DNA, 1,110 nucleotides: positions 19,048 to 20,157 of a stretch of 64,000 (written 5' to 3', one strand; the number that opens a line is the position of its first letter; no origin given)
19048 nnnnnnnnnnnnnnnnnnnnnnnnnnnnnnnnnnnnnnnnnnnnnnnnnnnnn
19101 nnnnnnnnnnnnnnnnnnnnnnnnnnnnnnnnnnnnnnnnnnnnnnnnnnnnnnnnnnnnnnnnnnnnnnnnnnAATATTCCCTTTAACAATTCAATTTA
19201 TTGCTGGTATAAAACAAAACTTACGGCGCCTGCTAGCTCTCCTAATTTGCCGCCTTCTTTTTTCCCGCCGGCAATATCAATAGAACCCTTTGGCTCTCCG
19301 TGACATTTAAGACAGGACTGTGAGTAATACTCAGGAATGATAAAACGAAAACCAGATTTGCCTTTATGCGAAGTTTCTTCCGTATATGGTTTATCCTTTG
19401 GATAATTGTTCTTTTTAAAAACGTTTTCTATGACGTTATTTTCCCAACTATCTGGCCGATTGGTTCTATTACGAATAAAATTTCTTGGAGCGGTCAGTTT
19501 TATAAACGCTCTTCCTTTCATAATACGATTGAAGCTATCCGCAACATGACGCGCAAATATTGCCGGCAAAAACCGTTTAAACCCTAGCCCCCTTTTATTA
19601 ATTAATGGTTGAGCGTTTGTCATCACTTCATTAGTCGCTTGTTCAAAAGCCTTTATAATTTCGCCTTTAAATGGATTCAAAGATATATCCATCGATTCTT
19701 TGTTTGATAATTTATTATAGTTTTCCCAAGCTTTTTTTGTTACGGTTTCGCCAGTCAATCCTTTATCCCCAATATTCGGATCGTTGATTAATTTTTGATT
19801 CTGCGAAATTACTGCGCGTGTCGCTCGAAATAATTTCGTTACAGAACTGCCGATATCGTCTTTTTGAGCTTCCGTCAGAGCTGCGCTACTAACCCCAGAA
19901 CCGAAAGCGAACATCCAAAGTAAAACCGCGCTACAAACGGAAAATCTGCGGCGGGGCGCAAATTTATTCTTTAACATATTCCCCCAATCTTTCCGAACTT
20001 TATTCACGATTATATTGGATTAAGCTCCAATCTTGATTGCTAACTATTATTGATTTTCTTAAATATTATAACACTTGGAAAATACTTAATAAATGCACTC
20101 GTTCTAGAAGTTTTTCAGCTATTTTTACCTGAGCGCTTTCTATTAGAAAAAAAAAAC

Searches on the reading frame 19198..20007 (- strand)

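Call 34: search_protein_families(library=pfam, proteins=[window:19198-20007:-], max_evalue=0.00001)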
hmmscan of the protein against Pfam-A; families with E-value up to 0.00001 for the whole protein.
window:19198-20007:- (269 aa): 1 family
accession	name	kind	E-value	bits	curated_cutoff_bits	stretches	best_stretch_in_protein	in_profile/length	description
PF11845.13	Tll0287-like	-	8.6e-17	62.4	24.1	1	114-264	34-141/144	Tll0287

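Call 97: search_protein_families(library=ncbifam, proteins=[window:19198-20007:-], max_evalue=0.00001)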
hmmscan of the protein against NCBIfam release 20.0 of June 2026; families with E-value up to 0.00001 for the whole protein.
window:19198-20007:- (269 aa): 0 families
